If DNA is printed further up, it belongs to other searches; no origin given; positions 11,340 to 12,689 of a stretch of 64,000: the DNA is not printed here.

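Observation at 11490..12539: Eukaryote-type sterol 24-C-methyltransferase (ERG6/SMT) homolog in a bacterial genome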

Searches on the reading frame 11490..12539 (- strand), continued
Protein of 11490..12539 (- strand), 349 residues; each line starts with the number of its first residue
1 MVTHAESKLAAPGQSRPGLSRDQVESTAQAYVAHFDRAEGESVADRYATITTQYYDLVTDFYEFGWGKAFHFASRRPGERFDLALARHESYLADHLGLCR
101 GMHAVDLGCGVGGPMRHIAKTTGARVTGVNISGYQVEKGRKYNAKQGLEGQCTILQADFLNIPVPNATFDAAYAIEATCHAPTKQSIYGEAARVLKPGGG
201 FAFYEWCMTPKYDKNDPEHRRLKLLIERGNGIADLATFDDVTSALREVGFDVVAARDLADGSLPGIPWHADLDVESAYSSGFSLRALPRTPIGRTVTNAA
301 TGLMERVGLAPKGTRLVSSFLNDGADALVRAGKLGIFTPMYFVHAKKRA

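Call 6: find_homologous_proteins(query=window:11490-12539:-, max_evalue=1e-20)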
Query window:11490-12539:- (349 aa): 2138 proteins with E <= 1e-20 among 8000 candidates; the best 120 are listed.
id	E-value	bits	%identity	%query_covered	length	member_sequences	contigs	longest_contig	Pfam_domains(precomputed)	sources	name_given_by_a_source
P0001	4.8e-236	800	100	100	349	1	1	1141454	PF13847.13,PF13489.13,PF02353.27,PF13649.13,PF01209.25,PF08241.19,PF08242.19,PF08498.16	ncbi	ncbi:MAG: methyltransferase domain-containing protein [Polyangiaceae bacterium]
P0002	6.5e-186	636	82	96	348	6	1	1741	PF13847.13,PF13489.13,PF02353.27,PF13649.13,PF01209.25,PF08241.19,PF08242.19,PF08498.16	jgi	-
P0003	1.6e-185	634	83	95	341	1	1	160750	PF13847.13,PF13489.13,PF02353.27,PF13649.13,PF01209.25,PF08241.19,PF08242.19,PF08498.16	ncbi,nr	ncbi:MAG: methyltransferase domain-containing protein [Polyangiaceae bacterium]|nr:methyltransferase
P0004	2.2e-183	627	80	97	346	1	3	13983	PF13847.13,PF13489.13,PF02353.27,PF13649.13,PF08241.19,PF08242.19,PF08498.16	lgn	-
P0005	1.0e-180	619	78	99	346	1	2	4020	PF13847.13,PF13489.13,PF02353.27,PF13649.13,PF01209.25,PF08241.19,PF08242.19,PF08498.16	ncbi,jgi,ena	-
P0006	2.1e-178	611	78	97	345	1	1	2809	PF13847.13,PF13489.13,PF02353.27,PF13649.13,PF01209.25,PF08241.19,PF08242.19,PF08498.16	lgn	-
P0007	2.7e-177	607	79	96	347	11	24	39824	PF13847.13,PF13489.13,PF02353.27,PF13649.13,PF01209.25,PF08241.19,PF08242.19,PF08498.16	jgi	jgi:sterol 24-C-methyltransferase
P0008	1.6e-176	605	78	95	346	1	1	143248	PF13847.13,PF13489.13,PF02353.27,PF13649.13,PF08241.19,PF08242.19,PF08498.16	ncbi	-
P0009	5.3e-176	603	79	95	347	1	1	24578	PF13847.13,PF13489.13,PF02353.27,PF13649.13,PF01209.25,PF08241.19,PF08242.19,PF08498.16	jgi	jgi:sterol 24-C-methyltransferase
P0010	1.7e-171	588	76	96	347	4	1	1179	PF13847.13,PF13489.13,PF02353.27,PF13649.13,PF08241.19,PF08242.19,PF08498.16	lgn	-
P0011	4.8e-134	465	63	97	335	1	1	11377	PF13847.13,PF13489.13,PF02353.27,PF13649.13,PF01209.25,PF08241.19,PF08242.19,PF08498.16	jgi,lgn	jgi:sterol 24-C-methyltransferase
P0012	9.1e-125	435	59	95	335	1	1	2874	PF13847.13,PF13489.13,PF02353.27,PF05175.21,PF13649.13,PF01209.25,PF08241.19,PF08242.19,PF08498.16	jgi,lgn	-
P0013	1.7e-124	434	59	96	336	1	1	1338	PF13847.13,PF13489.13,PF02353.27,PF13649.13,PF01209.25,PF08241.19,PF08242.19,PF08498.16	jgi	-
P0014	1.7e-124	434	59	95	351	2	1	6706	PF13847.13,PF13489.13,PF02353.27,PF13649.13,PF08241.19,PF08242.19,PF08498.16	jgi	jgi:sterol 24-C-methyltransferase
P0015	6.9e-124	432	59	96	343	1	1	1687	PF13847.13,PF13489.13,PF02353.27,PF13649.13,PF01209.25,PF08241.19,PF08242.19,PF08498.16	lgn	-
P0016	1.1e-123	431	57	97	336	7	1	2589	PF13847.13,PF13489.13,PF02353.27,PF13649.13,PF01209.25,PF08241.19,PF08242.19,PF08498.16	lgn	-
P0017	1.9e-122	427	58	95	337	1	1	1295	PF13847.13,PF13489.13,PF02353.27,PF13649.13,PF01209.25,PF08241.19,PF08242.19,PF08498.16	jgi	jgi:sterol 24-C-methyltransferase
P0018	7.8e-121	422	57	95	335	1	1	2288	PF13847.13,PF13489.13,PF02353.27,PF13649.13,PF01209.25,PF08241.19,PF08242.19,PF08498.16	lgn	-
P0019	5.6e-120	419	54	97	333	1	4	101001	PF13847.13,PF13489.13,PF02353.27,PF13649.13,PF01209.25,PF08241.19,PF08242.19,PF08498.16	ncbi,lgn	-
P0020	8.2e-119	415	56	96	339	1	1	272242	PF13847.13,PF13489.13,PF02353.27,PF13649.13,PF08241.19,PF08242.19,PF08498.16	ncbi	ncbi:MAG: methyltransferase domain-containing protein [Polyangiaceae bacterium]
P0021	8.9e-119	415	56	95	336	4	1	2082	PF13847.13,PF13489.13,PF02353.27,PF13649.13,PF01728.26,PF01209.25,PF08241.19,PF08242.19,PF08498.16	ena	-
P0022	8.3e-118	412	55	95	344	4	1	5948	PF13847.13,PF13489.13,PF02353.27,PF13649.13,PF01209.25,PF08241.19,PF08242.19,PF08498.16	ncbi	-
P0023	2.5e-117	410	55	95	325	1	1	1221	PF13847.13,PF13489.13,PF02353.27,PF13649.13,PF01209.25,PF08241.19,PF08242.19,PF08498.16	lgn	-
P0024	2.5e-117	410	56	96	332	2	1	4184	PF13847.13,PF13489.13,PF02353.27,PF13649.13,PF08241.19,PF08242.19,PF08498.16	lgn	-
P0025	1.9e-116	407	54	97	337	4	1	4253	PF13847.13,PF13489.13,PF02353.27,PF13649.13,PF01209.25,PF08241.19,PF08242.19,PF08498.16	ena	-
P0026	3.6e-115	403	55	95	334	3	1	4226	PF13847.13,PF13489.13,PF02353.27,PF13649.13,PF01209.25,PF08241.19,PF08242.19,PF08498.16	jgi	jgi:sterol 24-C-methyltransferase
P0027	3.2e-112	393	52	96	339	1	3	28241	PF13847.13,PF13489.13,PF02353.27,PF13649.13,PF08241.19,PF08242.19,PF08498.16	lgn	-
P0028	3.2e-112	393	54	96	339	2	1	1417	PF13847.13,PF13489.13,PF02353.27,PF13649.13,PF01209.25,PF08241.19,PF08242.19,PF08498.16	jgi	jgi:sterol 24-C-methyltransferase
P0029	3.6e-110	387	52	96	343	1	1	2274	PF13847.13,PF13489.13,PF02353.27,PF13649.13,PF01209.25,PF08241.19,PF08242.19,PF08498.16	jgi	jgi:sterol 24-C-methyltransferase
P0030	6.3e-109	382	53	94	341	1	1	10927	PF13847.13,PF13489.13,PF02353.27,PF13649.13,PF01209.25,PF08241.19,PF08242.19,PF08498.16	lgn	-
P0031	7.9e-108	379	53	95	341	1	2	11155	PF13847.13,PF13489.13,PF02353.27,PF13649.13,PF01209.25,PF08241.19,PF08242.19,PF08498.16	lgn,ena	-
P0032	9.0e-108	379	51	96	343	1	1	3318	PF13847.13,PF13489.13,PF02353.27,PF13649.13,PF01209.25,PF08241.19,PF08242.19,PF08498.16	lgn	-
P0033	1.2e-105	372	53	95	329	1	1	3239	PF13847.13,PF13489.13,PF02353.27,PF13649.13,PF01209.25,PF08241.19,PF08242.19,PF08498.16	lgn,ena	-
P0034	1.4e-105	371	52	95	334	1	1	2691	PF13847.13,PF13489.13,PF02353.27,PF13649.13,PF01209.25,PF08241.19,PF08242.19,PF08498.16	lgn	-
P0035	1.8e-105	371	52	95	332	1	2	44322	PF13847.13,PF13489.13,PF02353.27,PF13649.13,PF01209.25,PF08241.19,PF08242.19,PF08498.16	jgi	-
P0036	2.8e-105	370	52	95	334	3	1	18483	PF13847.13,PF13489.13,PF02353.27,PF13649.13,PF01209.25,PF08241.19,PF08242.19,PF08498.16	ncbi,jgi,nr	ncbi:MAG: methyltransferase domain-containing protein [Deltaproteobacteria bacterium]|nr:methyltrans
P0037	3.6e-105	370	53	95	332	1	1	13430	PF13847.13,PF13489.13,PF02353.27,PF13649.13,PF01209.25,PF08241.19,PF08242.19,PF08498.16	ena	-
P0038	4.3e-105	370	52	94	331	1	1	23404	PF13847.13,PF13489.13,PF02353.27,PF13649.13,PF01209.25,PF08241.19,PF08242.19,PF08498.16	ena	-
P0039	9.1e-105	369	52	94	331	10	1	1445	PF13847.13,PF13489.13,PF02353.27,PF13649.13,PF01209.25,PF08241.19,PF08242.19,PF08498.16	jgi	jgi:sterol 24-C-methyltransferase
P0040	1.2e-104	368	50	94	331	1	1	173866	PF13847.13,PF13489.13,PF02353.27,PF13649.13,PF01209.25,PF08241.19,PF08242.19,PF08498.16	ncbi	ncbi:MAG: methyltransferase domain-containing protein [Myxococcota bacterium]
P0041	2.4e-104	367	50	95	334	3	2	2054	PF13847.13,PF13489.13,PF02353.27,PF13649.13,PF01209.25,PF08241.19,PF08242.19,PF08498.16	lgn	-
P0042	3.1e-104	367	51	94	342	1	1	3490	PF13847.13,PF13489.13,PF02353.27,PF13649.13,PF01209.25,PF08241.19,PF08242.19,PF08498.16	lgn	-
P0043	7.1e-104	366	53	94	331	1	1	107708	PF13847.13,PF13489.13,PF02353.27,PF13649.13,PF01209.25,PF08241.19,PF08242.19,PF08498.16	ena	-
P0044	7.9e-104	366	52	96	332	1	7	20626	PF13847.13,PF13489.13,PF02353.27,PF13649.13,PF01209.25,PF08241.19,PF08242.19,PF08498.16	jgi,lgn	jgi:sterol 24-C-methyltransferase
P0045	8.2e-104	366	51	95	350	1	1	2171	PF13847.13,PF13489.13,PF02353.27,PF13649.13,PF01209.25,PF08241.19,PF08242.19,PF08498.16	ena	-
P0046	2.2e-103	364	52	92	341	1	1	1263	PF13847.13,PF13489.13,PF02353.27,PF13649.13,PF08241.19,PF08242.19,PF08498.16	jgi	jgi:sterol 24-C-methyltransferase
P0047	3.6e-103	364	50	95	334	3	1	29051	PF13847.13,PF13489.13,PF02353.27,PF13649.13,PF01209.25,PF08241.19,PF08242.19,PF08498.16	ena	-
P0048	7.9e-103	362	49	96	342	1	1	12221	PF13847.13,PF13489.13,PF02353.27,PF13649.13,PF01209.25,PF08241.19,PF08242.19,PF08498.16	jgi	jgi:sterol 24-C-methyltransferase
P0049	1.2e-102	362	50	96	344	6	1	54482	PF13847.13,PF13489.13,PF02353.27,PF13649.13,PF01209.25,PF08241.19,PF08242.19,PF08498.16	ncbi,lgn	-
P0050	1.2e-102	362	50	93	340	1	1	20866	PF13847.13,PF13489.13,PF02353.27,PF13649.13,PF01209.25,PF08241.19,PF08242.19,PF08498.16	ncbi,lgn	-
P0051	1.8e-102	361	51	97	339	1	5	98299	PF13847.13,PF13489.13,PF02353.27,PF13649.13,PF01209.25,PF08241.19,PF08242.19,PF08498.16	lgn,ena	-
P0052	3.7e-102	360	50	95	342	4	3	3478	PF13847.13,PF13489.13,PF02353.27,PF13649.13,PF01209.25,PF08241.19,PF08242.19,PF08498.16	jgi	jgi:sterol 24-C-methyltransferase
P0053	4.2e-102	360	50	96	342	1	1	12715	PF13847.13,PF13489.13,PF02353.27,PF13649.13,PF01209.25,PF08241.19,PF08242.19,PF08498.16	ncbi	-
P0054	6.4e-102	359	49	95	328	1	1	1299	PF13847.13,PF13489.13,PF02353.27,PF13649.13,PF01209.25,PF08241.19,PF08242.19,PF08498.16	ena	-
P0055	7.2e-102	359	49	95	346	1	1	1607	PF13847.13,PF13489.13,PF02353.27,PF13649.13,PF01209.25,PF08241.19,PF08242.19,PF08498.16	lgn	-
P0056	8.6e-102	359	49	95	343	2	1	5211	PF13847.13,PF13489.13,PF02353.27,PF13649.13,PF01209.25,PF08241.19,PF08242.19,PF08498.16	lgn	-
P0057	1.2e-101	359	52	96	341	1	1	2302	PF13847.13,PF13489.13,PF02353.27,PF13649.13,PF01209.25,PF08241.19,PF08242.19,PF08498.16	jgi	jgi:sterol 24-C-methyltransferase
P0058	1.4e-101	358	50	97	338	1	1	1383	PF13847.13,PF13489.13,PF02353.27,PF13649.13,PF01209.25,PF08241.19,PF08242.19,PF08498.16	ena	-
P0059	1.9e-101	358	51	95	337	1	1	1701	PF13847.13,PF13489.13,PF02353.27,PF13649.13,PF01209.25,PF08241.19,PF08242.19,PF08498.16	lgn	-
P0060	3.3e-101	357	50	95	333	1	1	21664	PF13847.13,PF13489.13,PF02353.27,PF13649.13,PF01209.25,PF08241.19,PF08242.19,PF08498.16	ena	-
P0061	5.0e-101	356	50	95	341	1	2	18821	PF13847.13,PF13489.13,PF02353.27,PF13649.13,PF01209.25,PF08241.19,PF08242.19,PF08498.16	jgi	jgi:sterol 24-C-methyltransferase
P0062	9.8e-101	355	52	87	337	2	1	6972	PF13847.13,PF13489.13,PF02353.27,PF13649.13,PF01209.25,PF08241.19,PF08242.19,PF08498.16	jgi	-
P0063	9.8e-101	355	50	95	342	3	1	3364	PF13847.13,PF13489.13,PF02353.27,PF13649.13,PF01209.25,PF08241.19,PF08242.19,PF08498.16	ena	-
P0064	1.4e-100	355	49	98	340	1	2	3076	PF13847.13,PF13489.13,PF02353.27,PF13649.13,PF01209.25,PF08241.19,PF08242.19,PF08498.16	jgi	jgi:sterol 24-C-methyltransferase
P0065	1.6e-100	355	50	95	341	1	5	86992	PF13847.13,PF13489.13,PF02353.27,PF13649.13,PF01209.25,PF08241.19,PF08242.19,PF08498.16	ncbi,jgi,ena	-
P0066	1.6e-100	355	50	95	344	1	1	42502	PF13847.13,PF13489.13,PF02353.27,PF13649.13,PF01209.25,PF08241.19,PF08242.19,PF08498.16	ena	-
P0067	1.7e-100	355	50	94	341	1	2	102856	PF13847.13,PF13489.13,PF02353.27,PF13649.13,PF08241.19,PF08242.19,PF08498.16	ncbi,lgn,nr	ncbi:MAG: methyltransferase domain-containing protein [Myxococcales bacterium]|nr:methyltransferase 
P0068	2.2e-100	354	50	96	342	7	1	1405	PF13847.13,PF13489.13,PF02353.27,PF13649.13,PF01209.25,PF08241.19,PF08242.19,PF08498.16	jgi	jgi:sterol 24-C-methyltransferase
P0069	2.6e-100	354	52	90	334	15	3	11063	PF13847.13,PF13489.13,PF02353.27,PF13649.13,PF01209.25,PF08241.19,PF08242.19,PF08498.16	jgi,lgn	-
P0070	5.5e-100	353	51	95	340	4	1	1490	PF13847.13,PF13489.13,PF02353.27,PF13649.13,PF01209.25,PF08241.19,PF08242.19,PF08498.16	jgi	jgi:sterol 24-C-methyltransferase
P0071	6.2e-100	353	49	96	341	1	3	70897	PF13847.13,PF13489.13,PF02353.27,PF13649.13,PF01209.25,PF08241.19,PF08242.19,PF08498.16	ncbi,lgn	ncbi:MAG: methyltransferase domain-containing protein [Myxococcota bacterium]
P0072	6.7e-100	353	50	95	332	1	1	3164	PF13847.13,PF13489.13,PF02353.27,PF13649.13,PF01209.25,PF08241.19,PF08242.19,PF08498.16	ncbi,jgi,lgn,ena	jgi:sterol 24-C-methyltransferase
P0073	9.5e-100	352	50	95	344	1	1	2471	PF13847.13,PF13489.13,PF02353.27,PF13649.13,PF01209.25,PF08241.19,PF08242.19,PF08498.16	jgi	jgi:sterol 24-C-methyltransferase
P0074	1.0e-99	352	51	95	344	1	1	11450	PF13847.13,PF13489.13,PF02353.27,PF13649.13,PF01209.25,PF08241.19,PF08242.19,PF08498.16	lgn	-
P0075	1.1e-99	352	50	94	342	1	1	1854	PF13847.13,PF13489.13,PF02353.27,PF13649.13,PF08241.19,PF08242.19,PF08498.16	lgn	-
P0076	1.4e-99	352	50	95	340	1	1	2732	PF13847.13,PF13489.13,PF02353.27,PF13649.13,PF01209.25,PF08241.19,PF08242.19,PF08498.16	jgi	jgi:sterol 24-C-methyltransferase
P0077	1.7e-99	351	50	95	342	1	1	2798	PF13847.13,PF13489.13,PF02353.27,PF13649.13,PF01209.25,PF08241.19,PF08242.19,PF08498.16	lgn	-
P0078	1.7e-99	351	50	95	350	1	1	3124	PF13847.13,PF13489.13,PF02353.27,PF13649.13,PF01209.25,PF08241.19,PF08242.19,PF08498.16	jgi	-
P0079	1.8e-99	351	50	95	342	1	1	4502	PF13847.13,PF13489.13,PF02353.27,PF13649.13,PF01209.25,PF08241.19,PF08242.19,PF08498.16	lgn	-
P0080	1.9e-99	351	50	93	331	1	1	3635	PF13847.13,PF13489.13,PF02353.27,PF13649.13,PF01209.25,PF08241.19,PF08242.19,PF08498.16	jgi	-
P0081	2.7e-99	351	48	98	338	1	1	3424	PF13847.13,PF13489.13,PF02353.27,PF13649.13,PF01209.25,PF08241.19,PF08242.19,PF08498.16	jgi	-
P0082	2.9e-99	351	45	64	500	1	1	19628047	PF13847.13,PF13489.13,PF02353.27,PF13649.13,PF01209.25,PF08241.19,PF08242.19,PF08498.16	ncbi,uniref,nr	ncbi:Cycloartenol-C-24-methyltransferase [Actinidia chinensis var. chinensis]|uniref:Methyltransfera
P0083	3.1e-99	351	51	94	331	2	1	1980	PF13847.13,PF13489.13,PF02353.27,PF13649.13,PF08241.19,PF08242.19,PF08498.16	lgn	-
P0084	3.2e-99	351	50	94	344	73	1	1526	PF13847.13,PF13489.13,PF02353.27,PF13649.13,PF01209.25,PF08241.19,PF08242.19,PF08498.16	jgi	jgi:sterol 24-C-methyltransferase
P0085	3.5e-99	350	54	85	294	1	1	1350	PF13847.13,PF13489.13,PF02353.27,PF13649.13,PF01209.25,PF08241.19,PF08242.19,PF08498.16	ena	-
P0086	3.6e-99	350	49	95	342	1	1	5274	PF13847.13,PF13489.13,PF02353.27,PF13649.13,PF01209.25,PF08241.19,PF08242.19,PF08498.16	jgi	jgi:sterol 24-C-methyltransferase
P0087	6.7e-99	349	50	95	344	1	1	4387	PF13847.13,PF13489.13,PF02353.27,PF13649.13,PF01209.25,PF08241.19,PF08242.19,PF08498.16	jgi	jgi:sterol 24-C-methyltransferase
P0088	7.5e-99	349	49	95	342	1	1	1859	PF13847.13,PF13489.13,PF02353.27,PF13649.13,PF01209.25,PF08241.19,PF08242.19,PF08498.16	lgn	-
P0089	9.9e-99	349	50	95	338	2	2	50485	PF13847.13,PF13489.13,PF02353.27,PF13649.13,PF08241.19,PF08242.19,PF08498.16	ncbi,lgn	-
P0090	1.1e-98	349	50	95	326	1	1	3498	PF13847.13,PF13489.13,PF02353.27,PF13649.13,PF01209.25,PF08241.19,PF08242.19,PF08498.16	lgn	-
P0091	1.2e-98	349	49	99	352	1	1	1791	PF13847.13,PF13489.13,PF02353.27,PF13649.13,PF01209.25,PF08241.19,PF08242.19,PF08498.16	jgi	jgi:sterol 24-C-methyltransferase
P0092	1.8e-98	348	49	95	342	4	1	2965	PF13847.13,PF13489.13,PF02353.27,PF13649.13,PF01209.25,PF08241.19,PF08242.19,PF08498.16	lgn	-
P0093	2.0e-98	348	50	95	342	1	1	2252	PF13847.13,PF13489.13,PF02353.27,PF13649.13,PF01209.25,PF08241.19,PF08242.19,PF08498.16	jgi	jgi:sterol 24-C-methyltransferase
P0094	2.3e-98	348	48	100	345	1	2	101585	PF13847.13,PF13489.13,PF02353.27,PF13649.13,PF01209.25,PF08241.19,PF08242.19,PF08498.16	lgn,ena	-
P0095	2.4e-98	348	50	96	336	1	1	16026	PF13847.13,PF13489.13,PF02353.27,PF13649.13,PF01209.25,PF08241.19,PF08242.19,PF08498.16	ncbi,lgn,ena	-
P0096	2.8e-98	347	49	94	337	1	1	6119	PF13847.13,PF13489.13,PF02353.27,PF13649.13,PF01209.25,PF08241.19,PF08242.19,PF08498.16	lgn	-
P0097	3.1e-98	347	51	94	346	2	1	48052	PF13847.13,PF02353.27,PF13649.13,PF08241.19,PF08242.19,PF08498.16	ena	-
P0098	4.1e-98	347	49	95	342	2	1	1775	PF13847.13,PF13489.13,PF02353.27,PF13649.13,PF01209.25,PF08241.19,PF08242.19,PF08498.16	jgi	jgi:sterol 24-C-methyltransferase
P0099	4.6e-98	347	49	96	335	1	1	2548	PF13847.13,PF13489.13,PF02353.27,PF13649.13,PF01209.25,PF08241.19,PF08242.19,PF08498.16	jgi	jgi:sterol 24-C-methyltransferase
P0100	4.6e-98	347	49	94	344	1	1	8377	PF13847.13,PF13489.13,PF02353.27,PF13649.13,PF01209.25,PF08241.19,PF08242.19,PF08498.16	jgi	jgi:sterol 24-C-methyltransferase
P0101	4.8e-98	347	48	94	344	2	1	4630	PF13847.13,PF13489.13,PF02353.27,PF13649.13,PF01209.25,PF08241.19,PF08242.19,PF08498.16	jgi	jgi:sterol 24-C-methyltransferase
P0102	4.9e-98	347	50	95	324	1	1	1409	PF13847.13,PF13489.13,PF02353.27,PF13649.13,PF01209.25,PF08241.19,PF08242.19,PF08498.16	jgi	jgi:sterol 24-C-methyltransferase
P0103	5.0e-98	347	49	95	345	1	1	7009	PF13847.13,PF13489.13,PF02353.27,PF13649.13,PF01209.25,PF08241.19,PF08242.19,PF08498.16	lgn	-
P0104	6.6e-98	346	50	98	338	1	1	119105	PF13847.13,PF13489.13,PF02353.27,PF13649.13,PF01209.25,PF08241.19,PF08242.19,PF08498.16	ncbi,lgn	-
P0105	8.6e-98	346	48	95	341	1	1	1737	PF13847.13,PF13489.13,PF02353.27,PF13649.13,PF01209.25,PF08241.19,PF08242.19,PF08498.16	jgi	jgi:sterol 24-C-methyltransferase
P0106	9.2e-98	346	52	87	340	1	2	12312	PF13847.13,PF13489.13,PF02353.27,PF13649.13,PF01209.25,PF08241.19,PF08242.19,PF08498.16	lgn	-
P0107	1.0e-97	346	52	87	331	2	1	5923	PF13847.13,PF13489.13,PF02353.27,PF13649.13,PF01209.25,PF08241.19,PF08242.19,PF08498.16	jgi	jgi:sterol 24-C-methyltransferase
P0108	1.2e-97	345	49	94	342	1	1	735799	PF13847.13,PF13489.13,PF02353.27,PF13649.13,PF01209.25,PF08241.19,PF08242.19,PF08498.16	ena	-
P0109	1.3e-97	345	50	96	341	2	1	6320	PF13847.13,PF13489.13,PF02353.27,PF13649.13,PF01209.25,PF08241.19,PF08242.19,PF08498.16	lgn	-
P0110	1.3e-97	345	49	95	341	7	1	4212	PF13847.13,PF13489.13,PF02353.27,PF13649.13,PF01209.25,PF08241.19,PF08242.19,PF08498.16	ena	-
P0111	1.4e-97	345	47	98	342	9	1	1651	PF13847.13,PF13489.13,PF02353.27,PF13649.13,PF01209.25,PF08241.19,PF08242.19,PF08498.16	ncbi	-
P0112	1.4e-97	345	48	94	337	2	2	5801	PF13847.13,PF13489.13,PF02353.27,PF13649.13,PF01209.25,PF08241.19,PF08242.19,PF08498.16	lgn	-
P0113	1.5e-97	345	48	95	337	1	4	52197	PF13847.13,PF13489.13,PF02353.27,PF13649.13,PF01209.25,PF08241.19,PF08242.19,PF08498.16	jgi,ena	-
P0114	1.8e-97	345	49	94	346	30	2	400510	PF13847.13,PF13489.13,PF02353.27,PF13649.13,PF01209.25,PF08241.19,PF08242.19,PF08498.16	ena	-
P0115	1.8e-97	345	49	95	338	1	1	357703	PF13847.13,PF13489.13,PF02353.27,PF13649.13,PF01209.25,PF08241.19,PF08242.19,PF08498.16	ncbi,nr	ncbi:MAG: methyltransferase domain-containing protein [Alphaproteobacteria bacterium]|nr:methyltrans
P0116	2.0e-97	345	49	94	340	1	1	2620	PF13847.13,PF13489.13,PF02353.27,PF13649.13,PF01209.25,PF08241.19,PF08242.19,PF08498.16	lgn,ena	-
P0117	2.1e-97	345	49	98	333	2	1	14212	PF13847.13,PF13489.13,PF02353.27,PF13649.13,PF01209.25,PF08241.19,PF08242.19,PF08498.16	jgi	jgi:sterol 24-C-methyltransferase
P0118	2.2e-97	344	54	86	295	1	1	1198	PF13847.13,PF13489.13,PF02353.27,PF13649.13,PF01209.25,PF08241.19,PF08242.19,PF08498.16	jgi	jgi:sterol 24-C-methyltransferase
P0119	2.4e-97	344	49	94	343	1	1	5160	PF13847.13,PF13489.13,PF02353.27,PF13649.13,PF01209.25,PF08241.19,PF08242.19,PF08498.16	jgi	jgi:sterol 24-C-methyltransferase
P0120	2.4e-97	344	48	93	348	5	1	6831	PF13847.13,PF13489.13,PF02353.27,PF13649.13,PF01209.25,PF08241.19,PF08242.19,PF08498.16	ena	-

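Call 24: find_encoding_contigs(protein=P0001, flank=10000, max_places=3)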
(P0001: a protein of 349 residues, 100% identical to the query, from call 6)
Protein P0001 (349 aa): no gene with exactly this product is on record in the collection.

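Call 25: find_encoding_contigs(protein=P0003, flank=10000, max_places=3)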
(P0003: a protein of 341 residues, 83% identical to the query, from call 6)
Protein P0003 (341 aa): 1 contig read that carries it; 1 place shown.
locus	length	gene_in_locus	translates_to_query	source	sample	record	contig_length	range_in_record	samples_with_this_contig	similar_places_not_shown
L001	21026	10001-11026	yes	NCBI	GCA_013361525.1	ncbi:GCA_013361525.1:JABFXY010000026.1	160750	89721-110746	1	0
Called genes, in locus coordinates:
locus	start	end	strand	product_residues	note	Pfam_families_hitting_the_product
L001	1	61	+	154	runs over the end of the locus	PF14559:TPR_19 (weak), PF00515:TPR_1, PF07719:TPR_2 (weak), PF13181:TPR_8 (weak), PF13432:TPR_16, PF23914:TPR_CcmH_CycH (weak), PF13414:TPR_11, PF14559:TPR_19 (weak), +6 more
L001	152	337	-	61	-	-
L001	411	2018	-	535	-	PF00149:Metallophos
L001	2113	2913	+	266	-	PF00702:Hydrolase (weak), PF12710:HAD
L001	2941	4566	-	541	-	PF00501:AMP-binding, PF13193:AMP-binding_C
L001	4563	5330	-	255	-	PF00160:Pro_isomerase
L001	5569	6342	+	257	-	-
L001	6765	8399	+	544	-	PF07637:PSD5, PF07631:PSD4, PF07627:PSCyt3, PF07624:PSD2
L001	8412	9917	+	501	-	PF07586:HXXSHH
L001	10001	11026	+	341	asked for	PF02353:CMAS, PF01209:Ubie_methyltran (weak), PF13489:Methyltransf_23, PF13649:Methyltransf_25, PF13847:Methyltransf_31, PF08241:Methyltransf_11, PF08242:Methyltransf_12, PF08498:Sterol_MT_C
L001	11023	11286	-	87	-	-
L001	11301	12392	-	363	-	PF00561:Abhydrolase_1, PF12146:Hydrolase_4, PF20408:Abhydrolase_11 (faint), PF12697:Abhydrolase_6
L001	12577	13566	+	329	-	-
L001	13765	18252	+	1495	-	PF00069:Pkinase, PF07714:PK_Tyr_Ser-Thr, PF25199:nSTAND_NTPase5, PF01590:GAF, PF13185:GAF_2, PF00158:Sigma54_activat, PF14532:Sigma54_activ_2, PF25601:AAA_lid_14, +7 more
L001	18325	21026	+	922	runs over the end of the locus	PF00690:Cation_ATPase_N, PF00122:E1-E2_ATPase, PF00702:Hydrolase, PF13246:Cation_ATPase, PF00689:Cation_ATPase_C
